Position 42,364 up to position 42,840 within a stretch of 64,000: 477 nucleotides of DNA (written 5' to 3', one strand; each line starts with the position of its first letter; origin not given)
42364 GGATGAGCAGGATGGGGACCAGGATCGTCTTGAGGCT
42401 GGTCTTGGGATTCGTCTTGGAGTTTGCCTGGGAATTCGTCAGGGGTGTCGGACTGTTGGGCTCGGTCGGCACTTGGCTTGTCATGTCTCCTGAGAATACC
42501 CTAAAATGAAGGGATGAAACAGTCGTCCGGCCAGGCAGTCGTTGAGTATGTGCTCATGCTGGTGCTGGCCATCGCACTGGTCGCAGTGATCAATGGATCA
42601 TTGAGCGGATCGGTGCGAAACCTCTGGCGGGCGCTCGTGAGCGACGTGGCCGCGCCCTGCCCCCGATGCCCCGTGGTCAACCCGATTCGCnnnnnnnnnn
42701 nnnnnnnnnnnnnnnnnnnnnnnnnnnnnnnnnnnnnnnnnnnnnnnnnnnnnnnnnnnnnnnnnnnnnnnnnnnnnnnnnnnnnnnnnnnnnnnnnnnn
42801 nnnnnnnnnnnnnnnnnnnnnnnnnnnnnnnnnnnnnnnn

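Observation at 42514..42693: Unlisted 59-aa Flp-type pilin gene, orphaned from any tad/cpa locus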

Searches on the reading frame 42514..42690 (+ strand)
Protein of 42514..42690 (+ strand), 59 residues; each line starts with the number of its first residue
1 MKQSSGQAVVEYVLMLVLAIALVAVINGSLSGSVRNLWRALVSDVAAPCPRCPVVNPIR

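Call 3: search_protein_families(library=pfam, proteins=[window:42514-42690:+], max_evalue=10)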
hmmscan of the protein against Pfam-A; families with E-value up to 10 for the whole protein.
window:42514-42690:+ (59 aa): 1 family
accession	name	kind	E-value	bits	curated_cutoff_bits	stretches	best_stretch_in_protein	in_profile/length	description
PF16982.10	Flp1_like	-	0.0015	18.4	33.5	1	2-41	4-43/49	Putative Flagellin, Flp1-like, domain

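Call 4: search_protein_families(library=ncbifam, proteins=[window:42514-42690:+], max_evalue=10)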
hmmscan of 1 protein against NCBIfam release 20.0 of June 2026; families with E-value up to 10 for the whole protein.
window:42514-42690:+ (59 aa): 1 family
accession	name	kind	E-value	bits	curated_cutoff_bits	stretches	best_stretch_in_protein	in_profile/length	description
NF010512.0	PRK13922.12-1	equivalog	0.041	13.1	336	1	8-49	11-52/287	rod shape-determining protein MreC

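Call 7: find_homologous_proteins(query=window:42514-42690:+, max_evalue=10)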
Query seq(59 aa) (59 aa): 8 proteins with E <= 10 among 9 candidates.
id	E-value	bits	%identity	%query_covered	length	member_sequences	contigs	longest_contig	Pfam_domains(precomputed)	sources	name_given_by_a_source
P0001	2.1e-29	117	100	100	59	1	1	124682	-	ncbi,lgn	-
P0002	1.2e-26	108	90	100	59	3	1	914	-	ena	-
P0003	8.2e-21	90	86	86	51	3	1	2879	-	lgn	-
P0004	2.0e-19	86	75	100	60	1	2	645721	-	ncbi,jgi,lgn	jgi:hypothetical protein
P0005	3.0e-18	82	72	100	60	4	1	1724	-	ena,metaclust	metaclust:\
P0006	3.1e-18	82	68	100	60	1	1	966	-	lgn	-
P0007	5.7e-18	81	68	100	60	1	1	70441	-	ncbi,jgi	ncbi:MAG: hypothetical protein ACK5QT_09755 [Oligoflexia bacterium]|jgi:hypothetical protein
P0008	5.7e-17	78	64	100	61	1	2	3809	-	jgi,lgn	jgi:Flp pilus assembly pilin Flp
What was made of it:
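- Eight homologs of 51-61 aa (call 7).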

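Call 10: find_encoding_contigs(protein=P0004, flank=10000, max_places=3)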
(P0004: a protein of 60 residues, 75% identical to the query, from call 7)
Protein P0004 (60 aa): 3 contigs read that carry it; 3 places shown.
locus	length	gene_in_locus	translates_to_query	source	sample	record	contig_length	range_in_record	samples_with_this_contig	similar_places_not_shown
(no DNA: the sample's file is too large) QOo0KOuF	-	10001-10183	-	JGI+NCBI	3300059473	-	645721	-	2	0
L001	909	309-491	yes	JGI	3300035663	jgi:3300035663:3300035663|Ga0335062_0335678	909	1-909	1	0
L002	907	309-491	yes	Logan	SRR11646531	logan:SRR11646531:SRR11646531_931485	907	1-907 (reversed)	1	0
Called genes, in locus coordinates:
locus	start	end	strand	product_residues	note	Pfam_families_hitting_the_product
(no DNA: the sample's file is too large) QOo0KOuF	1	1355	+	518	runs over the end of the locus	PF00221:Lyase_aromatic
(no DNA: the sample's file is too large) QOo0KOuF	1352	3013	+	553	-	PF17391:Urocanase_N, PF01175:Urocanase, PF17392:Urocanase_C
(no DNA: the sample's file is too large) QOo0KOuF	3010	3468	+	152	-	PF06127:Mpo1-like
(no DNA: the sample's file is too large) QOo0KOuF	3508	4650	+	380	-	PF00437:T2SSE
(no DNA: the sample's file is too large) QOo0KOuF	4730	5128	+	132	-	-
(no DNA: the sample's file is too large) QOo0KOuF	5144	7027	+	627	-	PF22842:Pel9A-like_beta_helix, PF05048:NosD (faint), PF13229:Beta_helix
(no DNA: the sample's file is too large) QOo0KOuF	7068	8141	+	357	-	PF00657:Lipase_GDSL, PF13472:Lipase_GDSL_2 (weak)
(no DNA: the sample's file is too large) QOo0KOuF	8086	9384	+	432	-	PF01979:Amidohydro_1, PF07969:Amidohydro_3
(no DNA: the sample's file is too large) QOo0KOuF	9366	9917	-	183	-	PF00578:AhpC-TSA, PF08534:Redoxin, PF00085:Thioredoxin (weak), PF13905:Thioredoxin_8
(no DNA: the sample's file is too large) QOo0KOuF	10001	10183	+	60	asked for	-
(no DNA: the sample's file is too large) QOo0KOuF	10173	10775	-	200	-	PF01728:FtsJ, PF13847:Methyltransf_31, PF13649:Methyltransf_25 (faint)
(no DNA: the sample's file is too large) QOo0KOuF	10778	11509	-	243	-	-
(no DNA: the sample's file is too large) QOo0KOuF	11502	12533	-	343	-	PF00022:Actin, PF06723:MreB_Mbl, PF00012:HSP70, PF11104:PilM_2 (faint), PF14450:FtsA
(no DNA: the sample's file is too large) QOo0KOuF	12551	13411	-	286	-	PF01048:PNP_UDP_1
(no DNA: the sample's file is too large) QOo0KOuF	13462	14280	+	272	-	PF00912:Transgly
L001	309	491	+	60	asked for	-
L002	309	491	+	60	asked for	-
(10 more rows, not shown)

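Call 11: find_encoding_contigs(protein=P0007, flank=10000, max_places=3)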
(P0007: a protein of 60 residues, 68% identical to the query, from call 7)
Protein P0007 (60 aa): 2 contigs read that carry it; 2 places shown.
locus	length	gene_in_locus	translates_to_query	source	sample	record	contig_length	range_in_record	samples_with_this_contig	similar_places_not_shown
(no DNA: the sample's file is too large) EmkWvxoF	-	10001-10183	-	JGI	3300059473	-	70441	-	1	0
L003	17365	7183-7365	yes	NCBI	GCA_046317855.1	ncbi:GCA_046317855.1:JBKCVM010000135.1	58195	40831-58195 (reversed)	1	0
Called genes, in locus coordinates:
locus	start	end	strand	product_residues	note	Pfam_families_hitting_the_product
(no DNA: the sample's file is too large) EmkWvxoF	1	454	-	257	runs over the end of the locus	PF10502:Peptidase_S26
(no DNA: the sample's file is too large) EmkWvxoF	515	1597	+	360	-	PF03739:LptF_LptG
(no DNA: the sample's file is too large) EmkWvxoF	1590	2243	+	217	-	PF01327:Pep_deformylase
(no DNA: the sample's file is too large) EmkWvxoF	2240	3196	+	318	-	PF00551:Formyl_trans_N, PF02911:Formyl_trans_C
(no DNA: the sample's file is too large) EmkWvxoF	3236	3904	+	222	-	PF00834:Ribul_P_3_epim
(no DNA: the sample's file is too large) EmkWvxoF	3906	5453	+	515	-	PF00221:Lyase_aromatic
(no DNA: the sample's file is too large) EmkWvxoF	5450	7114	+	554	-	PF17391:Urocanase_N, PF01175:Urocanase, PF17392:Urocanase_C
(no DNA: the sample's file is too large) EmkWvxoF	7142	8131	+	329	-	PF00657:Lipase_GDSL (weak)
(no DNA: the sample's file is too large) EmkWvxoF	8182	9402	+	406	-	PF01979:Amidohydro_1, PF07969:Amidohydro_3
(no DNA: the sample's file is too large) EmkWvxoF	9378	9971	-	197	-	PF00578:AhpC-TSA, PF08534:Redoxin, PF00085:Thioredoxin (weak), PF13905:Thioredoxin_8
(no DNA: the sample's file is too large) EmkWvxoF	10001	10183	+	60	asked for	-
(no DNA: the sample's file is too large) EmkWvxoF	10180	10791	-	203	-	PF01728:FtsJ, PF13847:Methyltransf_31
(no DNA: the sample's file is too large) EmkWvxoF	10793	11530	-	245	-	-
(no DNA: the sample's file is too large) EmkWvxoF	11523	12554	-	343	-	PF00022:Actin, PF06723:MreB_Mbl, PF00012:HSP70, PF11104:PilM_2 (faint), PF14450:FtsA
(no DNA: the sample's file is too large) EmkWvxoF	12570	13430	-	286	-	PF01048:PNP_UDP_1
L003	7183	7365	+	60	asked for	-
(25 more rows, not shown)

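Call 12: find_encoding_contigs(protein=P0001, flank=10000, max_places=3)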
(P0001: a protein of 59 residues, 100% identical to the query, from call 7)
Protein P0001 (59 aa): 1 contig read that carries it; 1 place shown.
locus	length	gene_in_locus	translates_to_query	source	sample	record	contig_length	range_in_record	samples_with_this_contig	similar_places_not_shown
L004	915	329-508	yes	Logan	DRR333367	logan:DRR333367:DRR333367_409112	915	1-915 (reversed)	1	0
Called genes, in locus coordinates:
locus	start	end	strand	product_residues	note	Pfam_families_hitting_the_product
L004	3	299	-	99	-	?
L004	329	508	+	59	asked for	-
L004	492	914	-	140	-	?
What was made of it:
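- Tried and rejected: I could not inspect the rest of the genome for Tad machinery (call 12).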

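Call 13: find_encoding_contigs(protein=P0008, flank=10000, max_places=3)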
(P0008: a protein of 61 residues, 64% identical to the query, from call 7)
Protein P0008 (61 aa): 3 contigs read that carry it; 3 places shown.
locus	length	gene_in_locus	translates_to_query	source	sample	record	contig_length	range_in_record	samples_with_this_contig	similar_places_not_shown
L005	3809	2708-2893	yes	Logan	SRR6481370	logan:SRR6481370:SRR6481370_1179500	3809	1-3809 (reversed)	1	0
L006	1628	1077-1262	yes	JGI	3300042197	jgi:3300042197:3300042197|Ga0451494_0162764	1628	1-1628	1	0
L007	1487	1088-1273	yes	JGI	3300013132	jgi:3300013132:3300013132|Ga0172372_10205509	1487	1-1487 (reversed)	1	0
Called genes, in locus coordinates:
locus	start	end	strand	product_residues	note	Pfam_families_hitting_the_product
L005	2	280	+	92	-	?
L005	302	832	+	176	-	-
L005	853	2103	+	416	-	PF01979:Amidohydro_1, PF07969:Amidohydro_3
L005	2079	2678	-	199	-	PF00578:AhpC-TSA, PF08534:Redoxin, PF00085:Thioredoxin (weak), PF13905:Thioredoxin_8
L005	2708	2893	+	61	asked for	-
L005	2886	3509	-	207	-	PF01728:FtsJ, PF13847:Methyltransf_31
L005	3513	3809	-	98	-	?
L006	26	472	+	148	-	PF01979:Amidohydro_1, PF07969:Amidohydro_3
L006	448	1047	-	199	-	PF00578:AhpC-TSA, PF08534:Redoxin, PF00085:Thioredoxin (weak), PF13905:Thioredoxin_8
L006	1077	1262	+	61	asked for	-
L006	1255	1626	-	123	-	?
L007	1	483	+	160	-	?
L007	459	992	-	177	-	PF00578:AhpC-TSA, PF08534:Redoxin, PF00085:Thioredoxin (weak), PF13905:Thioredoxin_8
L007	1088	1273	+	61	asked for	-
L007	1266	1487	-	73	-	?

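Call 28: search_solved_structures(query=A1, max_evalue=10, show_alignments=3)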
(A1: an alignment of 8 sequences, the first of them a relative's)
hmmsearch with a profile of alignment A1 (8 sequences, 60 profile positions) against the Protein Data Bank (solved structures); distinct sequences matched with E-value up to 10: 2.
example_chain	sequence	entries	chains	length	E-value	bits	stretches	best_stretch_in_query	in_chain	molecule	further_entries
7udl_A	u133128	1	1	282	0.00029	23.8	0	11-29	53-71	Designed helical repeat protein (DHR) RPB_PLP1_R6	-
7udm_A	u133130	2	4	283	0.0003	23.8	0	11-29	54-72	Designed helical repeat protein (DHR) RPB_PLP1_R6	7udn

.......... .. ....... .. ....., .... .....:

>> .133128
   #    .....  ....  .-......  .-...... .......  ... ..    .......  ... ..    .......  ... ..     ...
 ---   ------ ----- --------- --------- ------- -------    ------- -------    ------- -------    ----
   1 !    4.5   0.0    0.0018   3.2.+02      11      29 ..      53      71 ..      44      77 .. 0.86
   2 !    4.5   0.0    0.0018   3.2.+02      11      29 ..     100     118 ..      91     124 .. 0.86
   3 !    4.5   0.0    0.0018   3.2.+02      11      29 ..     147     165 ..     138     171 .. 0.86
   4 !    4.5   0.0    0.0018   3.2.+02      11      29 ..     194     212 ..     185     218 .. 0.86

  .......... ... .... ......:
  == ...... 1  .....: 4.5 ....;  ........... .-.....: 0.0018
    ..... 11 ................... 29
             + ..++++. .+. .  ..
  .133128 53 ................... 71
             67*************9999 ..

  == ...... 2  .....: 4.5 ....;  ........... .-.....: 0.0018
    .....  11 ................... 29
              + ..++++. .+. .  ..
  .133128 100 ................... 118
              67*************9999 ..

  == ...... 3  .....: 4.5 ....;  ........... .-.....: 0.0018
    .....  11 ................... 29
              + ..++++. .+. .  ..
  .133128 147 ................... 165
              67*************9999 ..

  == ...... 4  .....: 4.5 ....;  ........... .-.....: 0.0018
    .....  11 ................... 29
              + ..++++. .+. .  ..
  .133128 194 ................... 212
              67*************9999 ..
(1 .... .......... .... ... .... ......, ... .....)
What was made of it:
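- Tried and rejected: A profile search of the family against PDB sequences gave only noise, from designed helical repeats (call 28).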

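Call 30: search_protein_families(library=pfam, alignment_id=A1, max_evalue=10)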
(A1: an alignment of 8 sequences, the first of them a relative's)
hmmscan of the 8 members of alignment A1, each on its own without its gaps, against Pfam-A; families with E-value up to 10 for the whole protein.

A. member 1, P0001 (59 aa): 1 family
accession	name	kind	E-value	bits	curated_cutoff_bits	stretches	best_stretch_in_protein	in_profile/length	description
PF16982.10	Flp1_like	-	0.0015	18.4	33.5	1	2-41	4-43/49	Putative Flagellin, Flp1-like, domain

B. families by the number of members that match (of 8 scanned): 2 families
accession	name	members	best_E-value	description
PF16982.10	Flp1_like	4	0.00073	Putative Flagellin, Flp1-like, domain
PF04021.17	Class_IIIsignal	4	0.89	Class III signal peptide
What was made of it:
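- The window protein meets no curated family threshold: PF16982 18.4 bits against 33.5, PF04964 no hit, NCBIfam nothing (calls 3, 4, 30).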

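Call 31: search_protein_representatives(alignment_id=A1)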
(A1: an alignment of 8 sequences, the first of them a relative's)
Query: 8 sequences, 60 profile positions. Proteins with E-value up to 0.001 (for the whole library): 202; up to 1e-10: 27; up to 1e-30: 2. The best 150 are listed.
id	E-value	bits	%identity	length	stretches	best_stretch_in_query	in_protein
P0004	8.1e-36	137.7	-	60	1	1-60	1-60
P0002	3.4e-33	129.4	-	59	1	1-60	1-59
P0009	1.4e-16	76.2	-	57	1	1-55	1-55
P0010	6.2e-15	70.9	-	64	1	2-54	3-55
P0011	1.1e-12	63.7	-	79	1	2-55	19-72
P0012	1.2e-12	63.6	-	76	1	3-58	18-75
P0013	1.5e-12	63.2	-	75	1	4-57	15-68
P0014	2.8e-12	62.4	-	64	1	1-60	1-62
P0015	5.0e-12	61.6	-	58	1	5-53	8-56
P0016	5.2e-12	61.5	-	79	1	2-54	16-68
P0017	6.4e-12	61.2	-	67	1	4-58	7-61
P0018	7.2e-12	61.0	-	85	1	2-55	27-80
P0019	9.5e-12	60.7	-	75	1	3-59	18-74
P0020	1.1e-11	60.4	-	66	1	3-55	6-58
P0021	1.3e-11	60.2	-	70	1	2-54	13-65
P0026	3.2e-11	59.0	-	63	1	5-54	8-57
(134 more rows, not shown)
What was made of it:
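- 42514..42693 (+): Coding sequence of the 59-aa Flp1-like, Cys-tailed small protein (stop codon included). About 200 representative relatives (call 31).
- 202 representatives at E<=1e-3 (call 31).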

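Call 34: search_protein_families(library=pfam, alignment_id=A2, max_evalue=1)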
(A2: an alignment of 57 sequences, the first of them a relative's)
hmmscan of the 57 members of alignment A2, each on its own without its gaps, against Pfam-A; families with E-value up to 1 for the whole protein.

A. member 1, P0001 (59 aa): 1 family
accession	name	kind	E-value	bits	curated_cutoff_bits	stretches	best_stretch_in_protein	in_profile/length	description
PF16982.10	Flp1_like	-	0.0015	18.4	33.5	1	2-41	4-43/49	Putative Flagellin, Flp1-like, domain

B. families by the number of members that match (of 57 scanned): 35 families (the first 25 are shown)
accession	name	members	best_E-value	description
PF16982.10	Flp1_like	25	3.2e-06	Putative Flagellin, Flp1-like, domain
PF04021.17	Class_IIIsignal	18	7.7e-06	Class III signal peptide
PF07811.17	TadE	7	0.0089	TadE-like protein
PF14029.11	DUF4244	4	0.0014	Protein of unknown function (DUF4244)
PF06645.18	SPC12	3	0.01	Microsomal signal peptidase 12 kDa subunit (SPC12)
PF05115.19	PetL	2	0.0001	Cytochrome B6-F complex subunit VI (PetL)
PF12555.13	SteA-like_C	2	0.0024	SteA-like C-terminal domain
PF04964.19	Flp_Fap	2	0.022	Flp/Fap pilin component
PF09930.14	DUF2162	1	0.0012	Predicted transporter (DUF2162)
PF16935.10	Hol_Tox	1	0.007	Putative Holin-like Toxin (Hol-Tox)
PF17555.7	TssN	1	0.019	Type VI secretion system, TssN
PF23928.1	DUF7266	1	0.021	Family of unknown function (DUF7266)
PF01292.26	Ni_hydr_CYTB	1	0.022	Prokaryotic cytochrome b561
PF22571.1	LiaI-LiaF-TM_PspC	1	0.04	PspC transmembrane region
PF10993.13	DUF2818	1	0.043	Protein of unknown function (DUF2818)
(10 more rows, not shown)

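Call 35: search_protein_families(library=ncbifam, alignment_id=A2, max_evalue=1)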
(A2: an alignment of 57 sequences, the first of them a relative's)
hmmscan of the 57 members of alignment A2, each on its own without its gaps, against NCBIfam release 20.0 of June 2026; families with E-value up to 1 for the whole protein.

A. member 1, P0001 (59 aa): 1 family
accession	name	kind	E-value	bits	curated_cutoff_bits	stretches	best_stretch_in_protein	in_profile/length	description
NF010512.0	PRK13922.12-1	equivalog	0.041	13.1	336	1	8-49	11-52/287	rod shape-determining protein MreC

B. families by the number of members that match (of 57 scanned): 29 families (the first 25 are shown)
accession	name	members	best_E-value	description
NF007660.0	PRK10332.1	4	0.032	prepilin-type N-terminal cleavage/methylation domain-containing protein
NF008824.1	PRK11874.1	2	0.0064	cytochrome b6-f complex subunit PetL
TIGR04296.1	PEFG-CTERM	2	0.0073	PEFG-CTERM sorting domain-containing protein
NF008450.0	PRK11301.1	2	0.011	high-affinity branched-chain amino acid ABC transporter permease LivM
NF007250.0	PRK09697.1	2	0.051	putative general secretion pathway protein GspB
NF047827.1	T3SSXpsH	1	0.0008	type II secretion system protein XpsH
NF007983.0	PRK10711.1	1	0.004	CidB/LrgB family autolysis modulator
NF045993.1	MAG0130_MAG3770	1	0.0095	MAG0130/MAG3770 family membrane protein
NF038384.1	zinc_YnfU_fam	1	0.031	YnfU family zinc-binding protein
NF040511.1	membrane_GPGG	1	0.037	GPGG-motif small membrane protein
NF010512.0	PRK13922.12-1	1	0.041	rod shape-determining protein MreC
TIGR02866.1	CoxB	1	0.059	cytochrome c oxidase subunit II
NF038309.1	HisXaaSer_A3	1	0.061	His-Xaa-Ser repeat protein HxsA3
TIGR00728.1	OPT_sfam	1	0.062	OPT family oligopeptide transporter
TIGR00439.2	FtsX_Gneg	1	0.064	permease-like cell division protein FtsX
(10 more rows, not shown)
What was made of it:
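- Tried and rejected: NCBIfam gave nothing meaningful for the small protein or for the family (calls 4, 35).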
